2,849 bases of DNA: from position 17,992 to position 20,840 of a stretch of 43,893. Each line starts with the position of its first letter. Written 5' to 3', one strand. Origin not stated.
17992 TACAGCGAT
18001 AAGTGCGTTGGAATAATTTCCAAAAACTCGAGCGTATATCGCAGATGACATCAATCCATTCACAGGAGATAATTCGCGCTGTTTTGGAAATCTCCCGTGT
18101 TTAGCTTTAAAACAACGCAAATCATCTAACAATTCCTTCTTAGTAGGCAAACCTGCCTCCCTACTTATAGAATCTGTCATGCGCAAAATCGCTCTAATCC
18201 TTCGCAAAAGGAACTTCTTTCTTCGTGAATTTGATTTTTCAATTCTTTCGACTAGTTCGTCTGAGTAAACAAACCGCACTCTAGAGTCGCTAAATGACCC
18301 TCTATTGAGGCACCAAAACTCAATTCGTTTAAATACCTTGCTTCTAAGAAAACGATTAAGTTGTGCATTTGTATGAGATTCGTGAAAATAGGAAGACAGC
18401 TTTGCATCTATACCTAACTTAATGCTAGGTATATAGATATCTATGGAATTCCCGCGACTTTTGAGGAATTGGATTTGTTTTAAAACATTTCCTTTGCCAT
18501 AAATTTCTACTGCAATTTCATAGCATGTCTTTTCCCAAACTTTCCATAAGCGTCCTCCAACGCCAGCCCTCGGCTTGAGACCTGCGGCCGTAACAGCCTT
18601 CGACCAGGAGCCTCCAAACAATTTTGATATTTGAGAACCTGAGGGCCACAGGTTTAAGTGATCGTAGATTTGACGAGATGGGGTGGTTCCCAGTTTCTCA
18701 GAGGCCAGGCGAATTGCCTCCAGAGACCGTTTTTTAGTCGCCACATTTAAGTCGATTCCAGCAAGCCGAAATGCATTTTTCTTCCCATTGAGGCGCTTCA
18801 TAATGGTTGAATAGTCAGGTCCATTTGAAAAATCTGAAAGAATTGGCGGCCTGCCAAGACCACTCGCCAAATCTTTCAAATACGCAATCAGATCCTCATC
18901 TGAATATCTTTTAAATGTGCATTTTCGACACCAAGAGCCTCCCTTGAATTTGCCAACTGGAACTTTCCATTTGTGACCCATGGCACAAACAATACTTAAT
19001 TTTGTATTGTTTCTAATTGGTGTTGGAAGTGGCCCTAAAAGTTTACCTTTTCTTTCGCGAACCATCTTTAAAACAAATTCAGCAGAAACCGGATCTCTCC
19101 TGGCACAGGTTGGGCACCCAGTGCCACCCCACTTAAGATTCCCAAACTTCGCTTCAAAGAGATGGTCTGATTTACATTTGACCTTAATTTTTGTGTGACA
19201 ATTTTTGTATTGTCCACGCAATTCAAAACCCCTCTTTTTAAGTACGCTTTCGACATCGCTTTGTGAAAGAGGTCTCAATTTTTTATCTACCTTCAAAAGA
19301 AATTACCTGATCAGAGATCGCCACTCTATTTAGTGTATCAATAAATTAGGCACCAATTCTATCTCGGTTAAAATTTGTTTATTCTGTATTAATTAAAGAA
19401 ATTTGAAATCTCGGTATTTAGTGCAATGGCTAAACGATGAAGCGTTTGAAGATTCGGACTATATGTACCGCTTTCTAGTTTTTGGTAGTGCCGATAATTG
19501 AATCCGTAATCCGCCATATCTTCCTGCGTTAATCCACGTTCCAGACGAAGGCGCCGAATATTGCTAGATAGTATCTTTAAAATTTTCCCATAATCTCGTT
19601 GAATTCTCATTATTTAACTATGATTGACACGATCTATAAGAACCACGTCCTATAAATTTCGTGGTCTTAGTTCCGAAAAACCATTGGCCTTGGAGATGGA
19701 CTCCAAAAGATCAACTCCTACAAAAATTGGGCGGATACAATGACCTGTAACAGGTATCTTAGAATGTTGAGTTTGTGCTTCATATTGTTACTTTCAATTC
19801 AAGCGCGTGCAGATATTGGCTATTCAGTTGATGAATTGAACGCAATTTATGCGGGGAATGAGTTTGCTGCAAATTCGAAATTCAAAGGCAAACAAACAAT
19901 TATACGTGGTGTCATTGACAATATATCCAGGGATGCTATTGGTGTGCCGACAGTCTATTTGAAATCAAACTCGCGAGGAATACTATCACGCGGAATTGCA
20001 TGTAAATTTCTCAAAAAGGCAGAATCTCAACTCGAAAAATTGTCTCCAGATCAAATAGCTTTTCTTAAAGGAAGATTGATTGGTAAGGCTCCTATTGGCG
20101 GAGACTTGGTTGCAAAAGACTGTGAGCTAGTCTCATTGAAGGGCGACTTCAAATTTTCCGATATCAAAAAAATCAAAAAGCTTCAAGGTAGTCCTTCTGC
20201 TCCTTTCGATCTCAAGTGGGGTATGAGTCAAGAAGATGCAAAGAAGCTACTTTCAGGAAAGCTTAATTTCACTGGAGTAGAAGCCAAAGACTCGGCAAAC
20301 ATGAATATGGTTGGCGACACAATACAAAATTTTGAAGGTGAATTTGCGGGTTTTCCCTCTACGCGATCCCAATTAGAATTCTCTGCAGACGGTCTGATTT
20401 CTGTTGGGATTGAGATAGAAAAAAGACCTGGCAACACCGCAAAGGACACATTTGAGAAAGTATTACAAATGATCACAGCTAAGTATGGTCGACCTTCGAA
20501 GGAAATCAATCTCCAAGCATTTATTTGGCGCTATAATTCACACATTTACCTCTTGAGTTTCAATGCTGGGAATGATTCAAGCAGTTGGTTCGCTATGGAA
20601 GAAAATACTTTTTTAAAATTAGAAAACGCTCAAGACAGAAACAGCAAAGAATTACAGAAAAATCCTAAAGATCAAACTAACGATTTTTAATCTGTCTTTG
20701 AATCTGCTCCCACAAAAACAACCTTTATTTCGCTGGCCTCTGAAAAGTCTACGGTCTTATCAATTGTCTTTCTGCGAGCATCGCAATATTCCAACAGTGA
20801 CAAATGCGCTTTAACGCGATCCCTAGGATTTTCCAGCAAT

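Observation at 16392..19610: Candidate uncharacterised defence/addiction cassette: XRE regulator, Zn-ribbon/HEAR/PD-(D/E)xK protein, Zn-ribbon/DUF4145 protein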

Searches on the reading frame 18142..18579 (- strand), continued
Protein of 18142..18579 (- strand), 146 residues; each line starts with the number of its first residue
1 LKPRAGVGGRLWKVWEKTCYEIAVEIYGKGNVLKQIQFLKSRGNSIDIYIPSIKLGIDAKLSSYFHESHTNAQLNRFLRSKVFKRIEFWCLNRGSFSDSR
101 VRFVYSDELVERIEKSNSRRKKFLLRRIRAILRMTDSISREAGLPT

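Call 57: fold_search(model_id=the predicted structure, library=viral)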
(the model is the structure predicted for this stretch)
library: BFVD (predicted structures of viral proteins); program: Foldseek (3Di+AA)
matches with E <= 10: 794; with E <= 0.001: 5
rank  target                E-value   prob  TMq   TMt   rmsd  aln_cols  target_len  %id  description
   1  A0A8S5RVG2            3.2e-05  1.00  0.45  0.35  10.3       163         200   12  PD-(D/E)XK nuclease superfamily protein [Siphoviridae sp. ctHip2]
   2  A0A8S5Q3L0            3.5e-04  1.00  0.36  0.13  11.2       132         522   17  Endonuclease [Siphoviridae sp. cty1O100]
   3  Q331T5                3.9e-04  1.00  0.58  0.42   3.8       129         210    8  (no name in the UniProt tables at hand)
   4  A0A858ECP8            5.4e-04  1.00  0.52  0.38   4.2       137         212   14  Treble clef zinc finger domain-containing protein [Listeria phage vB_Liva_VAfA18]
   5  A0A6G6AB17            8.0e-04  1.00  0.46  0.23  10.1       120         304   13  Uncharacterized protein [Borely moumouvirus]
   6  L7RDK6                1.3e-03  1.00  0.45  0.37   9.7       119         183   14  Uncharacterized protein [Acanthamoeba polyphaga moumouvirus]
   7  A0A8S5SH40            1.4e-03  1.00  0.42  0.20   5.4       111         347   18  Endonuclease-like protein [Siphoviridae sp. ctBCr48]
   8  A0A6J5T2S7            2.3e-03  1.00  0.49  0.51   7.7       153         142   15  PD-(D/E)XK nuclease domain-containing protein [uncultured Caudovirales phage]
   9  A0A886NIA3            2.3e-03  0.94  0.42  0.23  11.3       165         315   13  (no name in the UniProt tables at hand)
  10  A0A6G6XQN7            2.6e-03  0.99  0.44  0.18  11.0       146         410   14  (no name in the UniProt tables at hand)
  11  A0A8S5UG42            2.9e-03  1.00  0.37  0.19   5.0        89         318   18  DUF7487 domain-containing protein [Myoviridae sp. ctshb19]
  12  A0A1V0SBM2            3.1e-03  1.00  0.42  0.24   4.4       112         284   19  Uncharacterized protein [Catovirus CTV1]
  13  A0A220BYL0            3.1e-03  0.98  0.45  0.19   7.1       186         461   11  (no name in the UniProt tables at hand)
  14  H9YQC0                3.3e-03  1.00  0.38  0.34   4.3        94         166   13  (no name in the UniProt tables at hand)
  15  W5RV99                3.6e-03  0.99  0.43  0.22   6.6       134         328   12  Homing endonuclease [Staphylococcus phage vB_SepS_SEP9]
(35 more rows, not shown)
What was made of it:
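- On PD-(D/E)xK nuclease superfamily: Foldseek against BFVD finds a PD-(D/E)XK nuclease, E=3.2e-5, prob 1.00, with many further endonuclease hits (call 57).
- The best structural matches include phage proteins annotated as homing endonuclease, a treble-clef zinc-finger protein, and DUF559/Vsr proteins (call 57).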

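Call 78: find_related_loci(query=A6, collection=viral_contigs, flank=8000)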
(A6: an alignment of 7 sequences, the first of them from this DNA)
Query A6 (146 aa) in viral_contigs; peptide patterns used: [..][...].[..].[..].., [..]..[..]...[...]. (x = any residue, [..] = any of these).
48 stretches matched a pattern, but none encodes a relative of the query by tblastn (E <= 1e-3).
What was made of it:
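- No relatives were found in 2.9 million viral contigs with the close-subfamily patterns (call 78).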

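Call 79: find_related_loci(query=A6, collection=genome_contigs, flank=8000)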
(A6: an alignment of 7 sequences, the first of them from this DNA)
Query A6 (146 aa) in genome_contigs; peptide patterns used: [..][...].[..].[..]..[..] (x = any residue, [..] = any of these).
13 stretches matched a pattern, but none encodes a relative of the query by tblastn (E <= 1e-3).
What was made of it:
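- None was found in IMG/VR or in GTDB representative genomes with the close-subfamily patterns (calls 78, 79).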

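Call 80: find_related_loci(query=A6, collection=metagenome_contigs, flank=8000)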
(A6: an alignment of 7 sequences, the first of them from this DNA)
Query A6 (146 aa) in metagenome_contigs; peptide patterns used: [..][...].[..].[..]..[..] (x = any residue, [..] = any of these).
37 stretches matched a pattern, but none encodes a relative of the query by tblastn (E <= 1e-3).
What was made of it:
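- Tried and rejected: The 7-sequence version found nothing in viral, genome or metagenome contigs (calls 78-80).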

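Call 81: list_cluster_members(proteins=[P0008, P0011, P0015, P0016, P0017, P0018, P0019, P0020, P0021, P0025])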
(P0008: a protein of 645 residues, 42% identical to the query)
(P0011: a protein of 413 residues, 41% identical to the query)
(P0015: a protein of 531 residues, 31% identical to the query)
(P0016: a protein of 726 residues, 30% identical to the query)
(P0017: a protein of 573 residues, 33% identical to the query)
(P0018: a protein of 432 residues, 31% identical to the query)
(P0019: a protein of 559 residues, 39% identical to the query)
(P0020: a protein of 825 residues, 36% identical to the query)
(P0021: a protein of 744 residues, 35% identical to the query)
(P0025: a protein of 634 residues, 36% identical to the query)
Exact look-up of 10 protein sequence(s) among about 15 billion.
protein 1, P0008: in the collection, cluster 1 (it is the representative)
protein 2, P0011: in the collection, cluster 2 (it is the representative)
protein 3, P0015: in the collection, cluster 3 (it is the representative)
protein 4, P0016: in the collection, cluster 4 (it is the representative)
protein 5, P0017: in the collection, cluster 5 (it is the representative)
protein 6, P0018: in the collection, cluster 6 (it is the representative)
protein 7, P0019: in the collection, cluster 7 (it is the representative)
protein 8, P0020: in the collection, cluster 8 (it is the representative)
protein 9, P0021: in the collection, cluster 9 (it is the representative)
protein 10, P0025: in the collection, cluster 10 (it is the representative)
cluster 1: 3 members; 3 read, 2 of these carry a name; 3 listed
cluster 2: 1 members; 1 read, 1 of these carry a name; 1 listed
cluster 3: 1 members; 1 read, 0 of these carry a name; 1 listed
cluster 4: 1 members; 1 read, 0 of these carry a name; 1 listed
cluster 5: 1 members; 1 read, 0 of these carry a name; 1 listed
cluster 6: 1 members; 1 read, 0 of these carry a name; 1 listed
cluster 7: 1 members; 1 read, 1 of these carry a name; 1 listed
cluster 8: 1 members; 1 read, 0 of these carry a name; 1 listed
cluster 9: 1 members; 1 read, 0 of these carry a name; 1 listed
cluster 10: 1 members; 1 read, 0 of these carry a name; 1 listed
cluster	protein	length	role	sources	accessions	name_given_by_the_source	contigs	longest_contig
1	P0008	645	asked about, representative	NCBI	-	-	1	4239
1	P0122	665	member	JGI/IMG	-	hypothetical protein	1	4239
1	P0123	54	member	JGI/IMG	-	hypothetical protein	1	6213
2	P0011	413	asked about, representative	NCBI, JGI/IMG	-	hypothetical protein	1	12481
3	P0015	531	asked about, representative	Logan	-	-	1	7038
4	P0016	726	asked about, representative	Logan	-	-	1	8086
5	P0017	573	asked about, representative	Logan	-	-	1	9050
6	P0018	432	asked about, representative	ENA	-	-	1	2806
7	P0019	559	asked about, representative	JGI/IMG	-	hypothetical protein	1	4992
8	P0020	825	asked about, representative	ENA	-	-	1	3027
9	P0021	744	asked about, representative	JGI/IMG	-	-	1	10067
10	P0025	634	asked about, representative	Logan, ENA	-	-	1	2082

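Call 82: find_encoding_contigs(protein=P0011, flank=8000, max_places=2)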
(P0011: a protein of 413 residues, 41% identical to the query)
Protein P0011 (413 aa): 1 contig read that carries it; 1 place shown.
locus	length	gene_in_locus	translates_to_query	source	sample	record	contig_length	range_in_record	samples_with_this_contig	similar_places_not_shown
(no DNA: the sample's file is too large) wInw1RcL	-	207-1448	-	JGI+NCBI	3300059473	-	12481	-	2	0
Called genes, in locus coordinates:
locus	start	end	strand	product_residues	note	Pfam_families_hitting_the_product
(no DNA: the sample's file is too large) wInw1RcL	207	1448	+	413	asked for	PF18780:HNH_repeat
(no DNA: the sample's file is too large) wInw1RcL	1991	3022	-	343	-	-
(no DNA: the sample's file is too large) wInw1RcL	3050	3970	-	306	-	PF13588:HSDR_N_2 (weak), PF04313:HSDR_N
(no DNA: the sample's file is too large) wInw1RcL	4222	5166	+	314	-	-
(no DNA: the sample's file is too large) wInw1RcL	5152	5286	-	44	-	-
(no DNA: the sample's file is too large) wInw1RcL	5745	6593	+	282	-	PF00533:BRCT (weak), PF12738:PTCB-BRCT (faint)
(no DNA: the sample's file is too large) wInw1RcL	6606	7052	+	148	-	-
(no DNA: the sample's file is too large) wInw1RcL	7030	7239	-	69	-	-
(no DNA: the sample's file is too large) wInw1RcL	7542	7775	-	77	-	-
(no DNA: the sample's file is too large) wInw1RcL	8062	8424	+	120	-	PF17194:AbiEi_3_N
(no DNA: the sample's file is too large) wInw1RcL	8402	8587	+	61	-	-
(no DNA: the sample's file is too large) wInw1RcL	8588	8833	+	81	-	PF11459:AbiEi_3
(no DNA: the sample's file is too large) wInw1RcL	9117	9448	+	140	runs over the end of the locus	PF08843:AbiEii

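Call 83: find_encoding_contigs(protein=P0017, flank=8000, max_places=2)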
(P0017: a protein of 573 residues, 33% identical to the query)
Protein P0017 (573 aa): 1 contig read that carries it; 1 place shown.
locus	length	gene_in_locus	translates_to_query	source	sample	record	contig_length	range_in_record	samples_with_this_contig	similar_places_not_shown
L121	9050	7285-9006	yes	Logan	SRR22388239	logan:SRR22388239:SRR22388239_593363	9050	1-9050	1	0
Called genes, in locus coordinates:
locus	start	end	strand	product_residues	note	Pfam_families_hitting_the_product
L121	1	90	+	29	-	?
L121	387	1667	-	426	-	PF00589:Phage_integrase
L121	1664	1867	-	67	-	PF12728:HTH_17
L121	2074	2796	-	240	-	-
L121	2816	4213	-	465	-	PF01935:DUF87 (weak), PF10412:TrwB_AAD_bind (faint), PF12696:TraG-D_C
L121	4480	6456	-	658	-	PF00078:RVT_1 (weak)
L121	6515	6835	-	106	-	PF21716:dnstrm_HI1420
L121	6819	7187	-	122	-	PF05973:Gp49 (weak)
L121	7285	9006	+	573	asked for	PF05265:DUF723 (faint), PF14311:DUF4379 (faint), PF18780:HNH_repeat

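Call 84: find_encoding_contigs(protein=P0021, flank=8000, max_places=2)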
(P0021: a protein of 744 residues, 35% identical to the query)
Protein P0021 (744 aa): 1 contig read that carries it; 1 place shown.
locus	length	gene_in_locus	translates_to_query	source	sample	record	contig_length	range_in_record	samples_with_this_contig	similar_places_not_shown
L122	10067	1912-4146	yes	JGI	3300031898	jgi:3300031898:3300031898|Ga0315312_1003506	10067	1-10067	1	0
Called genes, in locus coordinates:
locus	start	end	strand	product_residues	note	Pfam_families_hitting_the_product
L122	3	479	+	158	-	?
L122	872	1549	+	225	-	-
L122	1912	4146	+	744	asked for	PF01726:LexA_DNA_bind (faint), PF18780:HNH_repeat, PF27471:EcfA1_C (faint), PF18780:HNH_repeat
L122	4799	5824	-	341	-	PF00753:Lactamase_B, PF19583:ODP (faint)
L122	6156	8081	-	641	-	PF02730:AFOR_N, PF01314:AFOR_C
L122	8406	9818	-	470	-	PF02629:CoA_binding, PF13380:CoA_binding_2, PF13607:Succ_CoA_lig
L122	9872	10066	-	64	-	?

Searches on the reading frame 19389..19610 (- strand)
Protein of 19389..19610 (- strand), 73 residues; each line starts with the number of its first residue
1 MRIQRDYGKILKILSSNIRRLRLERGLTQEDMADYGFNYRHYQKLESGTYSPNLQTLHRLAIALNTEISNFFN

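Call 3: search_protein_families(library=pfam, proteins=[window:19389-19610:-], max_evalue=1)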
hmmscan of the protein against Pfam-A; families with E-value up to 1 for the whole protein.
window:19389-19610:- (73 aa): 4 families
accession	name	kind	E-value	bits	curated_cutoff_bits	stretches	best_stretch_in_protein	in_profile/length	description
PF01381.28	HTH_3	-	1.8e-10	41.1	23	1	18-69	1-53/55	Helix-turn-helix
PF13560.12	HTH_31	-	3.1e-05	24.6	27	1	18-66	6-56/64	Helix-turn-helix domain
PF12844.13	HTH_19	-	0.00014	22.1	30.2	1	17-66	3-53/64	Helix-turn-helix domain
PF13443.12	HTH_26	-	0.0013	19.4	22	1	17-69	1-55/63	Cro/C1-type HTH DNA-binding domain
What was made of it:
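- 19389..19610 (-): 73-aa XRE-family HTH regulator. Pfam HTH_3, E=1.8e-10 (call 3).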

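Call 4: search_protein_families(library=padloc, proteins=[window:19389-19610:-], max_evalue=1)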
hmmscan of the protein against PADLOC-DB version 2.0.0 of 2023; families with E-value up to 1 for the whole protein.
window:19389-19610:- (73 aa): 15 families
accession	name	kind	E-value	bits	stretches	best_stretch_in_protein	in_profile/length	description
PDLC02926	HTH_VI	-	1.4e-07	29.7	1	14-72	2-61/92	-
PDLC03954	RmrA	-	7.1e-05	19.9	1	11-72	8-70/380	-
PDLC03665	Control_protein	-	0.00019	19.6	1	13-71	8-68/77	control protein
PDLC03949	RmrA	-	0.00044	17.2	1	17-72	6-62/363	-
PDLC03668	Control_protein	-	0.00046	18.7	1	12-36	7-31/79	control protein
PDLC04142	capH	-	0.00048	19.2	1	12-69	5-63/103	capH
PDLC03671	Control_protein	-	0.00071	17.8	1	10-70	11-72/84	control protein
PDLC03951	RmrA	-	0.0012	15.8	1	15-71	10-67/400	-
PDLC03952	RmrA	-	0.0022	14.9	1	12-72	21-82/395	-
PDLC03943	RmrA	-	0.003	14.7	1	16-72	5-61/370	-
PDLC03947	RmrA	-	0.0033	14.3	1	12-72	10-71/383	-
PDLC03666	Control_protein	-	0.0048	15.3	1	5-72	5-66/77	control protein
PDLC03664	Control_protein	-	0.0063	15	1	9-72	10-73/74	control protein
PDLC03946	RmrA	-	0.04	10.7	1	21-72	10-62/357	-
PDLC03948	RmrA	-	0.044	10.7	1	21-72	16-68/397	-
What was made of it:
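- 19389..19610 (-): PADLOC HTH_VI and R-M 'Control_protein' models, E=1e-7 to 2e-4 (call 4).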

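Call 5: search_protein_families(library=ncbifam, proteins=[window:19389-19610:-], max_evalue=1)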
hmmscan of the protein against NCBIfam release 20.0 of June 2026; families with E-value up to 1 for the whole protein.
window:19389-19610:- (73 aa): 8 families
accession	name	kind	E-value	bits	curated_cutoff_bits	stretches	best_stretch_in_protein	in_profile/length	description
NF041951.1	phage_RstR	subfamily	9.9e-09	35.4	80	1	15-66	4-56/108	RstR family transcriptional repressor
TIGR03070.1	couple_hipB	subfamily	2.5e-07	30.6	71.65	1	13-67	2-57/58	type II toxin-antitoxin system Y4mF family antitoxin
NF006015.0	PRK08154.1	subfamily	6.3e-06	25.6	204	1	8-70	25-88/314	anaerobic benzoate catabolism transcriptional regulator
NF047948.1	male_kill_WMK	equivalog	2.6e-05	23.8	300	1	15-72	7-65/300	WO male-killing family protein Wmk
NF010465.0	PRK13890.1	equivalog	0.0022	18.1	96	1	12-69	4-62/121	conjugal transfer protein TrbA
TIGR00270.2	TIGR00270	equivalog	0.0031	17.3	110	1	15-68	77-131/159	multiprotein bridging factor aMBF1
NF007408.0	PRK09943.1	equivalog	0.052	13.1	211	1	16-72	10-67/185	HTH-type transcriptional regulator PuuR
TIGR03830.1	CxxCG_CxxCG_HTH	subfamily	0.15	11.8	61.8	1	12-55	63-108/127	type II TA system antitoxin MqsA family protein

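Call 85: search_protein_families(library=phrogs, proteins=[window:19389-19610:-], max_evalue=0.001)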
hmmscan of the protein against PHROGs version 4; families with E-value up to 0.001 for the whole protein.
window:19389-19610:- (73 aa): 8 families
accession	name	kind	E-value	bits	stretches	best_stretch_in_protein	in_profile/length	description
phrog_3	-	transcription regulation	7.7e-12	46.7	1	10-72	85-146/430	transcriptional repressor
phrog_8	-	transcription regulation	1.5e-08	35.5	1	8-68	71-132/346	transcriptional regulator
phrog_5823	-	transcription regulation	1e-07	32.5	1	15-71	8-66/404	transcriptional regulator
phrog_4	-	transcription regulation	9.9e-07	29.1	1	12-69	131-189/400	transcriptional repressor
phrog_2439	-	transcription regulation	1.4e-05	25.1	1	11-72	5-67/367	transcriptional regulator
phrog_2967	-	transcription regulation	2e-05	25.2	1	11-69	8-67/225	transcriptional regulator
phrog_2104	-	unknown function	0.0001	23.4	1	15-65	41-92/103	-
phrog_7241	-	transcription regulation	0.00045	21.3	1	16-68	64-117/122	transcriptional regulator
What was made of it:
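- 19389..19610 (-): PHROG transcriptional repressor, E=8e-12 (call 85).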

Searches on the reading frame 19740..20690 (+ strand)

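Call 3: search_protein_families(library=pfam, proteins=[window:19740-20690:+], max_evalue=1)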
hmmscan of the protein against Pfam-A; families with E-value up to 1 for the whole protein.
window:19740-20690:+ (316 aa): 1 family
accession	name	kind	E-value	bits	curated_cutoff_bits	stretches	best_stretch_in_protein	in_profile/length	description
PF12869.13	tRNA_anti-like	-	2.8e-09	37.1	23.5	1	21-120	40-137/146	tRNA_anti-like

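Call 4: search_protein_families(library=padloc, proteins=[window:19740-20690:+], max_evalue=1)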
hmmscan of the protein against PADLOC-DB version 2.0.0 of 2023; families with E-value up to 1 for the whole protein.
window:19740-20690:+ (316 aa): 0 families

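Call 5: search_protein_families(library=ncbifam, proteins=[window:19740-20690:+], max_evalue=1)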
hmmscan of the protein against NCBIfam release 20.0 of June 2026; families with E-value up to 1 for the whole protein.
window:19740-20690:+ (316 aa): 0 families

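Call 85: search_protein_families(library=phrogs, proteins=[window:19740-20690:+], max_evalue=0.001)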
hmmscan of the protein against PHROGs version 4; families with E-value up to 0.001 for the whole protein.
window:19740-20690:+ (316 aa): 1 family
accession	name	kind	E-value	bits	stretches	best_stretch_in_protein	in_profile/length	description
phrog_13333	-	unknown function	5e-09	37.1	1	29-129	64-161/248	-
